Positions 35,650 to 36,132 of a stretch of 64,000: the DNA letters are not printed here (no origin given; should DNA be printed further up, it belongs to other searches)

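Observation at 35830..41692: Unrecognised conserved C-terminal module shared by the two beta-helix surface proteins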

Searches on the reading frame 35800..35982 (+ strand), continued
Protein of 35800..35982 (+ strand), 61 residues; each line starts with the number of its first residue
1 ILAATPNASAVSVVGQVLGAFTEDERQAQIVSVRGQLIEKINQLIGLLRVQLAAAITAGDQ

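Call 67: find_encoding_contigs(protein=P0020, flank=6000, max_places=1)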
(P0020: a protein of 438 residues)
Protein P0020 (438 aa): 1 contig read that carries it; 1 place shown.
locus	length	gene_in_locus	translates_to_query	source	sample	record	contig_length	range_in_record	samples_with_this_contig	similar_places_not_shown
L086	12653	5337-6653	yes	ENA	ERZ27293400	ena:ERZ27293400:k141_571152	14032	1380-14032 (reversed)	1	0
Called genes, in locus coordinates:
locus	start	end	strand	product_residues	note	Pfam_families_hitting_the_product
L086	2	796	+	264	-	?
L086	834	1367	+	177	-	PF01327:Pep_deformylase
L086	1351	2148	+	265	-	PF00551:Formyl_trans_N, PF02911:Formyl_trans_C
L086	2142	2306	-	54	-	-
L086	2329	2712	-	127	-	PF02482:Ribosomal_S30AE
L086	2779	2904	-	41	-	-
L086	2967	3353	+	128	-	-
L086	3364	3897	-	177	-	PF04542:Sigma70_r2, PF08281:Sigma70_r4_2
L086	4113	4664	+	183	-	-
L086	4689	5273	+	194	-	PF04203:Sortase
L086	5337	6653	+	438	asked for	PF11999:Ice_binding, PF16403:Bact_surface_Ig-like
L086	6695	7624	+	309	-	PF00188:CAP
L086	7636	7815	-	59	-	-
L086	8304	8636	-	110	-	-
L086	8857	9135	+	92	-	-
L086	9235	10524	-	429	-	PF03572:Peptidase_S41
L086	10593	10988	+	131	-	PF01050:MannoseP_isomer (faint), PF07883:Cupin_2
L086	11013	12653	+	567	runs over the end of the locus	PF00999:Na_H_Exchanger, PF02254:TrkA_N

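Call 68: find_encoding_contigs(protein=P0059, flank=6000, max_places=1)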
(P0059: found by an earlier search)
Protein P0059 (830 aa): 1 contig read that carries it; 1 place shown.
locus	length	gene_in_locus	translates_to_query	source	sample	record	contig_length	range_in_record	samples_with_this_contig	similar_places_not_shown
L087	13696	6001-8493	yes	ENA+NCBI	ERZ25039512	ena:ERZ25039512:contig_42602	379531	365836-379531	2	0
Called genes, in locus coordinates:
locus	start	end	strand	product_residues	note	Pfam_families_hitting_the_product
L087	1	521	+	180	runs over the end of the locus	PF04542:Sigma70_r2, PF08281:Sigma70_r4_2, PF04545:Sigma70_r4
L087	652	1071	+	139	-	-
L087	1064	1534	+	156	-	-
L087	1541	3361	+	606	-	PF25919:BSH_CusB (faint), PF25973:BSH_CzcB (faint), PF00364:Biotin_lipoyl (faint), PF25917:BSH_RND, PF25954:Beta-barrel_RND_2 (weak), PF25990:Beta-barrel_YknX, PF25967:RND-MFP_C (faint)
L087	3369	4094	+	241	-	PF02463:SMC_N (faint), PF00005:ABC_tran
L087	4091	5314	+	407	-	PF12704:MacB_PCD, PF02687:FtsX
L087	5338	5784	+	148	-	PF18914:DUF5666 (faint)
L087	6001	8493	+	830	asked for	PF18657:YDG, PF18676:MBG_2, PF01471:PG_binding_1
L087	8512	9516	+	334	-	PF00188:CAP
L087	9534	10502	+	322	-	PF01207:Dus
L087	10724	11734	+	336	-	PF00270:DEAD (weak)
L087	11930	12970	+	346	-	PF10593:Z1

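Call 69: find_encoding_contigs(protein=P0042, flank=6000, max_places=1)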
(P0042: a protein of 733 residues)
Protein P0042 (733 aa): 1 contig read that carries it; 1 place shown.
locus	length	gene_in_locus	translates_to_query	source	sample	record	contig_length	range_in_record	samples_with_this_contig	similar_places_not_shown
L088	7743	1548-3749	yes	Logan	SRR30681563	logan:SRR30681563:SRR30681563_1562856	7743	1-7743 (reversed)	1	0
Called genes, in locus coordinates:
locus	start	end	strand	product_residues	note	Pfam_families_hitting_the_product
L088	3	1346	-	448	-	?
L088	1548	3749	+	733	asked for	PF11999:Ice_binding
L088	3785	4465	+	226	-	PF00188:CAP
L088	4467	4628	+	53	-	PF18930:DUF5679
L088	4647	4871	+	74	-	-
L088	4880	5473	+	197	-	PF02525:Flavodoxin_2, PF03358:FMN_red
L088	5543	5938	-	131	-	-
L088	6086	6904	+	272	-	PF01926:MMR_HSR1, PF02421:FeoB_N, PF06071:YchF-GTPase_C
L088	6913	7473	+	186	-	-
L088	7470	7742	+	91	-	?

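Call 70: find_encoding_contigs(protein=P0048, flank=6000, max_places=1)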
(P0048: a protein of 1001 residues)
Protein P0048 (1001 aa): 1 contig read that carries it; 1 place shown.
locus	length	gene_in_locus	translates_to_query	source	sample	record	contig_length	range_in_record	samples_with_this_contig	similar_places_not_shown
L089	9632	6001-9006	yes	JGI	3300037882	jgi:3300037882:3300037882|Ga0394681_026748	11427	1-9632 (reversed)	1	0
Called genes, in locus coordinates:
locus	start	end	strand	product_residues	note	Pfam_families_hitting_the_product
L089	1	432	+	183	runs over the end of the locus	PF04079:SMC_ScpB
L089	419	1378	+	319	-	PF00768:Peptidase_S11, PF13354:Beta-lactamase2 (weak)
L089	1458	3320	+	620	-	PF13522:GATase_6, PF13537:GATase_7, PF00733:Asn_synthase, PF02540:NAD_synthase (weak)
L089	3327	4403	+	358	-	PF00953:Glycos_transf_4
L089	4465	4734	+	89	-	PF12840:HTH_20 (faint), PF01022:HTH_5, PF01047:MarR (weak)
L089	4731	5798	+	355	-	PF11141:DUF2914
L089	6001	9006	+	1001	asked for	-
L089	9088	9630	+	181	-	?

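Call 85: list_cluster_members(proteins=[P0004, P0009, P0012, P0014, P0016, P0023, P0026, P0032, P0036, P0055])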
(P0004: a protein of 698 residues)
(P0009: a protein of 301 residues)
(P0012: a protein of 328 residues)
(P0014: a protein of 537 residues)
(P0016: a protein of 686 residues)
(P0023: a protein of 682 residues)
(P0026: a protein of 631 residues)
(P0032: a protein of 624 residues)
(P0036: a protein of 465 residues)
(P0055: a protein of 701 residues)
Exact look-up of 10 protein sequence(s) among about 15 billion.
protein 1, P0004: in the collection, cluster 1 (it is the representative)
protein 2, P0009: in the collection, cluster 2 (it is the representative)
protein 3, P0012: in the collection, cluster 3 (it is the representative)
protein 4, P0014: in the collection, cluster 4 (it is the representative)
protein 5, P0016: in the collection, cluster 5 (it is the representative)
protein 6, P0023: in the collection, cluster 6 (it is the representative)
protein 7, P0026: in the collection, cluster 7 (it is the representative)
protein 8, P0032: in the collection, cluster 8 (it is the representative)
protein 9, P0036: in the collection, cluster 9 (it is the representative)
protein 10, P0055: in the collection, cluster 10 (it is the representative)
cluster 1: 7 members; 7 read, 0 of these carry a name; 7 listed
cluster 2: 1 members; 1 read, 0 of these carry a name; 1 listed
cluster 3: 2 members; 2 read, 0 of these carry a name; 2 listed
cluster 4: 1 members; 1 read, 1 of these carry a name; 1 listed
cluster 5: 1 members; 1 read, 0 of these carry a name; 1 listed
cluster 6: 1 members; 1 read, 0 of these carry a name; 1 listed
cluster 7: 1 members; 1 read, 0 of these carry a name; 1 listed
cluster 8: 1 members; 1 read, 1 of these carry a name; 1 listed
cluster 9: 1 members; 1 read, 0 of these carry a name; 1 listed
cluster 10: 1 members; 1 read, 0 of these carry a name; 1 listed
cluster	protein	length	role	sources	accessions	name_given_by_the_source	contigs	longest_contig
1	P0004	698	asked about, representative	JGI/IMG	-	-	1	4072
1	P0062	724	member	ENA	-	-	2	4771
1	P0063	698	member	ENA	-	-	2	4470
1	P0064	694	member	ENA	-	-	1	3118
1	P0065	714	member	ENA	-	-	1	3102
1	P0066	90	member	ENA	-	-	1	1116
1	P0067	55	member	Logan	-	-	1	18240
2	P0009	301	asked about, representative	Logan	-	-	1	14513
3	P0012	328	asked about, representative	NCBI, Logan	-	-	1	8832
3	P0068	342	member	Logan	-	-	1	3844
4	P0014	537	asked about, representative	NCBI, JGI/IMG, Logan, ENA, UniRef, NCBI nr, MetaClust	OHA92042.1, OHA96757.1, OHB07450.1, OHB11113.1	MAG: hypothetical protein A3J09_00905 [Candidatus Zambryskibacteria bacterium ... | Pesticidal crystal protein Cry22Aa Ig-like domain-containing protein n=1 Tax=Candidatus ... | MAG: hypothetical protein A2723_00905 [Candidatus Zambryskibacteria bacterium ...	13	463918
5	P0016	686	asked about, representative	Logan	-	-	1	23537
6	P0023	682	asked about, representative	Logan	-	-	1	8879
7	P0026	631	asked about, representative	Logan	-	-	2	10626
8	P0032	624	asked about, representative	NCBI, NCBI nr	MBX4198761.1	hypothetical protein KW800_00565 [Candidatus Parcubacteria bacterium] | hypothetical protein [Candidatus Parcubacteria bacterium]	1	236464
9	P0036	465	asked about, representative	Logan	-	-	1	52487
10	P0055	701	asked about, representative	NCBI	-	-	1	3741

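Call 91: search_protein_families(library=pfam, proteins=[L086:4113-4661:+], max_evalue=0.01)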
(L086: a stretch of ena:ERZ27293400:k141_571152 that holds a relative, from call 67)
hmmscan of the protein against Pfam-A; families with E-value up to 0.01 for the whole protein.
L086:4113-4661:+ (183 aa): 4 families
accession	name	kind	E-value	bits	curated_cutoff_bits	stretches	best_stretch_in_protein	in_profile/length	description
PF08448.16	PAS_4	-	0.00037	21.1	23.1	1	25-116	2-90/110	PAS fold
PF13188.13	PAS_8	-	0.00073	19.8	21.8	1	20-72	3-53/65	PAS domain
PF00989.32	PAS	-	0.0026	18.2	22.6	1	22-121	5-106/113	PAS fold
PF13426.13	PAS_9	-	0.0079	16.9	27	0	29-138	2-103/103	PAS domain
